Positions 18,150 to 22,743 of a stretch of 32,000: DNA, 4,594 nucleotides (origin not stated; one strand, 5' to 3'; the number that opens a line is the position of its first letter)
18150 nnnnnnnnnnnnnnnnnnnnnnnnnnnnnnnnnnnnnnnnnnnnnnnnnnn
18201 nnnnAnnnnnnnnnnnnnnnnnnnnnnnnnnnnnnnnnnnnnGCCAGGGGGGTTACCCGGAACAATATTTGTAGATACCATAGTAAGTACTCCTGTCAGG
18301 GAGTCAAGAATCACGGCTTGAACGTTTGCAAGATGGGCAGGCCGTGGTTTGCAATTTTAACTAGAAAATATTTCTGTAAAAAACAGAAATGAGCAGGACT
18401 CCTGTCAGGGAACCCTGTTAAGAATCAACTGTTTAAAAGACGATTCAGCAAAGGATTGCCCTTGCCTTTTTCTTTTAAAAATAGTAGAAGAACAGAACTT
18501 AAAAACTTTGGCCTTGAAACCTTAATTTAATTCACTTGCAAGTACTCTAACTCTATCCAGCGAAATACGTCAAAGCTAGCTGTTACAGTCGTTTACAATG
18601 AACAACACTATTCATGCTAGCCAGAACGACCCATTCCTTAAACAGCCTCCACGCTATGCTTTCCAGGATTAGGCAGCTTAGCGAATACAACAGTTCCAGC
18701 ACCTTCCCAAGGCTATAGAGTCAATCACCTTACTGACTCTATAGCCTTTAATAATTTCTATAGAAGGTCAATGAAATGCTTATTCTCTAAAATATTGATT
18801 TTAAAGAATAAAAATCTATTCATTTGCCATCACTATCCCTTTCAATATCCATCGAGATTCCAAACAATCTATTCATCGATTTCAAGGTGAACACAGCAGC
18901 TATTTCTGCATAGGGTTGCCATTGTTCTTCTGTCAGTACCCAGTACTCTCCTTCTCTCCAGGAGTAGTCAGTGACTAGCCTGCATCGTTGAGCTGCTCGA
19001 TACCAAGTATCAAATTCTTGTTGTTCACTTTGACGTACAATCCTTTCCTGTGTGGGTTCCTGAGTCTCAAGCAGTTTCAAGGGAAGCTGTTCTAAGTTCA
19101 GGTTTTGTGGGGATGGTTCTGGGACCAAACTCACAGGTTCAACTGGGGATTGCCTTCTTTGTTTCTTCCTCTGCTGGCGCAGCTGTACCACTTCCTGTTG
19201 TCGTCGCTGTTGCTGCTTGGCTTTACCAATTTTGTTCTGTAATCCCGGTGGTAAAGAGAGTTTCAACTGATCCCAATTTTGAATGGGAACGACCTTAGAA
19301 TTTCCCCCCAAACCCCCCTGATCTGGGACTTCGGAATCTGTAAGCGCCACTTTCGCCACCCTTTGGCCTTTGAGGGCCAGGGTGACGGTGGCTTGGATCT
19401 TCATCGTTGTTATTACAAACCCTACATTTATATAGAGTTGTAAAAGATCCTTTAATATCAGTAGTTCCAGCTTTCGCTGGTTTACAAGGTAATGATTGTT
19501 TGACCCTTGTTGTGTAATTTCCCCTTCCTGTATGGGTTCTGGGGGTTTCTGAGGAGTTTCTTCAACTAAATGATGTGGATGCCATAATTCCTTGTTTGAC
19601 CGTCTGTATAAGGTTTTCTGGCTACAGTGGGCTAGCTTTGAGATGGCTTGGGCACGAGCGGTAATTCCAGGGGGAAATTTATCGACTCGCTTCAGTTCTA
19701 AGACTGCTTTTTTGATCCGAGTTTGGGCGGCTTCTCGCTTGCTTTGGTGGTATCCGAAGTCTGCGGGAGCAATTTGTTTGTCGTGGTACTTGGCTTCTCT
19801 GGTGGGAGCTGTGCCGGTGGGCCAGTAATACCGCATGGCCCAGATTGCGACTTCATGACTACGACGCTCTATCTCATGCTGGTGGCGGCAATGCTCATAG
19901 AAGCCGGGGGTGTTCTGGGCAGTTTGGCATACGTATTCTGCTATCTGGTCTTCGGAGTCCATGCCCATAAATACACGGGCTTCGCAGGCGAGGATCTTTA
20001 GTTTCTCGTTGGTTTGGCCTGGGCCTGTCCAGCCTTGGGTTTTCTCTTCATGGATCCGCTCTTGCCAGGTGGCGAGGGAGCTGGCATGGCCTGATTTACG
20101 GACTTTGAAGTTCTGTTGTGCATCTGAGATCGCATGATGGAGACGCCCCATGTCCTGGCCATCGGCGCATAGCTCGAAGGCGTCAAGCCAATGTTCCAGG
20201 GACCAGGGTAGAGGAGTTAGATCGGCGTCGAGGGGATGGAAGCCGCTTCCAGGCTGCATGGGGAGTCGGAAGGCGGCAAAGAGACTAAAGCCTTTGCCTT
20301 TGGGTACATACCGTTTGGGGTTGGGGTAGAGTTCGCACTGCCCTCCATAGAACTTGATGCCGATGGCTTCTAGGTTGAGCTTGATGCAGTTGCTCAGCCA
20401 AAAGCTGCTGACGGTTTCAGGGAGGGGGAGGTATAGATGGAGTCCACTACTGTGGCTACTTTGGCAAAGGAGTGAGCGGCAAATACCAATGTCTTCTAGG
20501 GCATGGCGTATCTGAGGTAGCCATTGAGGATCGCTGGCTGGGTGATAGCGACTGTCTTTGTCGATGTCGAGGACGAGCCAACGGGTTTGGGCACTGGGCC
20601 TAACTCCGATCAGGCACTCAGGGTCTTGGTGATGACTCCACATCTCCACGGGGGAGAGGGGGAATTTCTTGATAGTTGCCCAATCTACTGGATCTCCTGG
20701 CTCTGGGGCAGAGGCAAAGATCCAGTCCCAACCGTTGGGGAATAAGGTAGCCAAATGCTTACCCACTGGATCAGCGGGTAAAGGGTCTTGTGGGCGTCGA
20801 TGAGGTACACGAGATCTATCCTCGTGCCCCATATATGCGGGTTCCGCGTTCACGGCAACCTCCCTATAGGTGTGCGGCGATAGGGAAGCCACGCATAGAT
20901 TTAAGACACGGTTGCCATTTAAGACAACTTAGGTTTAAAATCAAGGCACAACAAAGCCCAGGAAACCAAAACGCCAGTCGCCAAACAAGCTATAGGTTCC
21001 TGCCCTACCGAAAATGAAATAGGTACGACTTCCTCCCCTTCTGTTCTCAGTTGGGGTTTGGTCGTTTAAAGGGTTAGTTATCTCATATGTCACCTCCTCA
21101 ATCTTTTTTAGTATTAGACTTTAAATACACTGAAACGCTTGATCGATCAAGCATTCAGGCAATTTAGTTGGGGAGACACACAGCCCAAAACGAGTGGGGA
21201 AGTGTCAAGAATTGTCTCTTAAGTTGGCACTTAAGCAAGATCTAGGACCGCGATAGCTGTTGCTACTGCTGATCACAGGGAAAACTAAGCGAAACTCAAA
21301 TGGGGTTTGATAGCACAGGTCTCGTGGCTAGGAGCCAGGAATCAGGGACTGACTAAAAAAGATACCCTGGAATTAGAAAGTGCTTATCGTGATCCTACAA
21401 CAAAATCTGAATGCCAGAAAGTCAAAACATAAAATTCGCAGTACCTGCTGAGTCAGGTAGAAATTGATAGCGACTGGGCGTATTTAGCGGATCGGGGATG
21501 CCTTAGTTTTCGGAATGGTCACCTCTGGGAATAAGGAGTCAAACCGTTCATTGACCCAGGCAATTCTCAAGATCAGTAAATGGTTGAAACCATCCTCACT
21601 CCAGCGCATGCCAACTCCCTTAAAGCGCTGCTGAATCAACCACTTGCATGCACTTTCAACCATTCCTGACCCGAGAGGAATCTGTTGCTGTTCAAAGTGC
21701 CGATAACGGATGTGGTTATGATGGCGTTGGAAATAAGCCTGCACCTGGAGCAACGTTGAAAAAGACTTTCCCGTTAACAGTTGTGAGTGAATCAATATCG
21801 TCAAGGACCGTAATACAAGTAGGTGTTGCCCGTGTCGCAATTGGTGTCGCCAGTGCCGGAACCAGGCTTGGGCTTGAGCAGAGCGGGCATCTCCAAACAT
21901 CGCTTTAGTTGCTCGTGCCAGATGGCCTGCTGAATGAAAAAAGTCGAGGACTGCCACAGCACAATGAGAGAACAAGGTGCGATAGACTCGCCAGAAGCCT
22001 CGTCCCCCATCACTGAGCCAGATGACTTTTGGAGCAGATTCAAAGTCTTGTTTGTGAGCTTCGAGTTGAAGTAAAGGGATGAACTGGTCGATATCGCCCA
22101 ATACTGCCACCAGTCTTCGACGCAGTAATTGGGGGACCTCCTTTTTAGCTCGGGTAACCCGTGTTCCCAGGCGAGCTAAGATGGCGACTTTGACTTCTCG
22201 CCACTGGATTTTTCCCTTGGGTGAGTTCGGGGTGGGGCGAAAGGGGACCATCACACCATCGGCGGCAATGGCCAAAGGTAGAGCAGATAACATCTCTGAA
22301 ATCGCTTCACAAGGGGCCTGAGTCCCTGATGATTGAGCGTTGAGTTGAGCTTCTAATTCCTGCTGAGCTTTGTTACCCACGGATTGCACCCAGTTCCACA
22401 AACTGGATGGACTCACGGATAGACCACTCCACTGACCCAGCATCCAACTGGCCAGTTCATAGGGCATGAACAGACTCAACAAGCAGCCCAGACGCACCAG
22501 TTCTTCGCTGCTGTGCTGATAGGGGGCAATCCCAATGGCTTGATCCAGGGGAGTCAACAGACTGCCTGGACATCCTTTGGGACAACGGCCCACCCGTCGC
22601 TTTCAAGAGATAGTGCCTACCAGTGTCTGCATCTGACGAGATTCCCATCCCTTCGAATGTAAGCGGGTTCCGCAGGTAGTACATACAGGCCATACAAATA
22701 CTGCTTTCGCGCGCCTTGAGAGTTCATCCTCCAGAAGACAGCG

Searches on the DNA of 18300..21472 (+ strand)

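Call 24: search_dna_similar(query=window:18300-21472:+, collection=plasmids, mode=near, max_rows=10)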
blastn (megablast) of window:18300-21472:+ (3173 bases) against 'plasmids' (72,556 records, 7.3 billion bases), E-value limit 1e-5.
Records with a match: 6; places in all: 6; records where one place covers at least 80% of the query: 1.
Best place of each record, by identity: 95-99% 1; 90-95% 1; 80-90% 4.
By first word of the organism name: Acaryochloris 6.
By predicted mobility (MOB-suite, as given by PLSDB): non-mobilizable 3; conjugative 3.
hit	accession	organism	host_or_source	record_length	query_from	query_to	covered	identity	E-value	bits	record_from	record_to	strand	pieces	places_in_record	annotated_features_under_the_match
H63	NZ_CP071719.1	Acaryochloris sp. 'Moss Beach'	culture,intertidal zone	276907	537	3123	82%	88.2%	0e+0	3044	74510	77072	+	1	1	hypothetical protein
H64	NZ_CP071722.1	Acaryochloris sp. 'Moss Beach'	culture,intertidal zone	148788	540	2568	64%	93.2%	0e+0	2970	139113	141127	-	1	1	hypothetical protein (x2)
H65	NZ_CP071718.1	Acaryochloris sp. 'Moss Beach'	culture,intertidal zone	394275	537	2499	62%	95.9%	0e+0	3182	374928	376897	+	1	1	hypothetical protein (x2)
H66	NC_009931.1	Acaryochloris marina MBIC11017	-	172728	148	2866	65%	80.9%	0e+0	1591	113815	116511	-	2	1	hypothetical protein (x2)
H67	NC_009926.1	Acaryochloris marina MBIC11017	-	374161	909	2499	50%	80.5%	0e+0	1218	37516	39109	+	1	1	hypothetical protein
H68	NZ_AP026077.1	Acaryochloris marina MBIC10699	cell culture,Ascidian, Diplosoma similis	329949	148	304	5%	80.9%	8e-24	121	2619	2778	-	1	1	hypothetical protein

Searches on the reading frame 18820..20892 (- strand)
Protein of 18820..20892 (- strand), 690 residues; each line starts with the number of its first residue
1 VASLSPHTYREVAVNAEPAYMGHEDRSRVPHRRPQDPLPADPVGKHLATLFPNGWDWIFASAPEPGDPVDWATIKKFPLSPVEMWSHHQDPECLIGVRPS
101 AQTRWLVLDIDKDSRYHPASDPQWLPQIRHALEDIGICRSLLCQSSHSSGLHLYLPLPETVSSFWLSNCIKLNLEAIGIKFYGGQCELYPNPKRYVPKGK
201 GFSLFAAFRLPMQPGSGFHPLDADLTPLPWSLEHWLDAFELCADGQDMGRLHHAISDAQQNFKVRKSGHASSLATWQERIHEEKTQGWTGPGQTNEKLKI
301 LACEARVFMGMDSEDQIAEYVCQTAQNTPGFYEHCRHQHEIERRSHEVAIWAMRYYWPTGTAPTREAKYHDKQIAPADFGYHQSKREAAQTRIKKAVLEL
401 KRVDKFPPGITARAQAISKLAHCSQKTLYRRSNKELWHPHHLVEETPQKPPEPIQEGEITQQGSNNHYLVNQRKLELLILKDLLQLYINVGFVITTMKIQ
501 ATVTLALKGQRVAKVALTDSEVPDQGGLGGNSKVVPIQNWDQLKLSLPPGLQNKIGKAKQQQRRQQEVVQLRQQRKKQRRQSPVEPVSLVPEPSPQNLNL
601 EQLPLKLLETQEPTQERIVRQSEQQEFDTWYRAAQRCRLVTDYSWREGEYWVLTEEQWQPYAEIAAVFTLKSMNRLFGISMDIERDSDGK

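Call 6: search_protein_families(library=pfam, proteins=[window:18820-20892:-], max_evalue=0.01)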
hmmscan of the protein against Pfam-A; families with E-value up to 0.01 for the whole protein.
window:18820-20892:- (690 aa): 0 families

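Call 41: search_protein_families(library=ncbifam, proteins=[window:18820-20892:-], max_evalue=0.01)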
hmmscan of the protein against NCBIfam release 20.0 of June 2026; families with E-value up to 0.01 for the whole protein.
window:18820-20892:- (690 aa): 0 families

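Call 80: search_protein_families(library=pfam, proteins=[window:18820-20892:-], max_evalue=10)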
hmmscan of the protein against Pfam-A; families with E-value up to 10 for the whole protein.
window:18820-20892:- (690 aa): 0 families

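Call 95: find_homologous_proteins(query=window:18820-20892:-)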
Query window:18820-20892:- (690 aa): 298 proteins with E <= 0.001 among 5762 candidates; the best 120 are listed.
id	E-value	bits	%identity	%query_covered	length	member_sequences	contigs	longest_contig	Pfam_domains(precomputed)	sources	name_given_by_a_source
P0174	0.0e+0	1502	94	97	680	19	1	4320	-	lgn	-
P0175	0.0e+0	1341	84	98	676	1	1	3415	-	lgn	-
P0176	0.0e+0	1280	80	97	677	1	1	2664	-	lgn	-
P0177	0.0e+0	1238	78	98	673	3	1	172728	-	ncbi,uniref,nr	ncbi:bifunctional DNA primase/polymerase [Acaryochloris marina]|uniref:Uncharacterized protein n=1 T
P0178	0.0e+0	1236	77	98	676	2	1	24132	-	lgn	-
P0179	0.0e+0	1187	76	96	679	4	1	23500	-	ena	-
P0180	2.1e-217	742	51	94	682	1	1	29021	-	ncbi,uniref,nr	ncbi:hypothetical protein C1752_12231 [Acaryochloris thomasi RCC1774]|uniref:Uncharacterized protein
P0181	7.0e-211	720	52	97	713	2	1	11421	-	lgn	-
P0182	7.0e-208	711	77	59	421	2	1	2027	-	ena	-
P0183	7.8e-208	710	52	95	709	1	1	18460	-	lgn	-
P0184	4.1e-206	705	48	94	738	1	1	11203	-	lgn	-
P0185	2.5e-204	699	51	93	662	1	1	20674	-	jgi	jgi:hypothetical protein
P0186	1.5e-202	693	51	95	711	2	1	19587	-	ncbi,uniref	ncbi:hypothetical protein ACSYAD_27475 [Acaryochloris marina NIES-2412]|uniref:hypothetical protein 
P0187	5.1e-202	691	54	79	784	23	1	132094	-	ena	-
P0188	9.6e-201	687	49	92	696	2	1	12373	-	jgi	jgi:hypothetical protein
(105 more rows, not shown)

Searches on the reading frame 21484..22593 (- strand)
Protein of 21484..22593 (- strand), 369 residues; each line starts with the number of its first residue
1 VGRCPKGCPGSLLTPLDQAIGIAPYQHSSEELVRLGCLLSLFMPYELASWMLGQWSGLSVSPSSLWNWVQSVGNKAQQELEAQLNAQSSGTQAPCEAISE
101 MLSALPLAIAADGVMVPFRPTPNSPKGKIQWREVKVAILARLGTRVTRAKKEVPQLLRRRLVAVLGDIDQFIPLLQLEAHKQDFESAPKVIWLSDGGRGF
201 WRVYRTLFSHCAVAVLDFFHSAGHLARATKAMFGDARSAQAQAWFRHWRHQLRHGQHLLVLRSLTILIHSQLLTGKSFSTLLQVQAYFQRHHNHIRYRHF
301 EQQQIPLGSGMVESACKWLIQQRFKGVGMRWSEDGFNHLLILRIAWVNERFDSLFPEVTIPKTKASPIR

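Call 6: search_protein_families(library=pfam, proteins=[window:21484-22593:-], max_evalue=0.01)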
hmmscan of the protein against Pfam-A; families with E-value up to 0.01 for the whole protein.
window:21484-22593:- (369 aa): 0 families

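Call 41: search_protein_families(library=ncbifam, proteins=[window:21484-22593:-], max_evalue=0.01)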
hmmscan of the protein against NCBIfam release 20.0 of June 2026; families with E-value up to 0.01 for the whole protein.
window:21484-22593:- (369 aa): 3 families
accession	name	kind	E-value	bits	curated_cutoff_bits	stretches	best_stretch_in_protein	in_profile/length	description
NF033572.1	transpos_ISKra4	equivalog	8.1e-66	222.9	205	1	2-350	89-421/422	ISKra4 family transposase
NF033529.1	transpos_ISLre2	equivalog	5.2e-22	78.7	200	1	15-349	21-321/382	ISLre2 family transposase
NF041731.2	transpos_ISH6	equivalog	3.5e-15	55.7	240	2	10-79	95-164/414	ISH6 family transposase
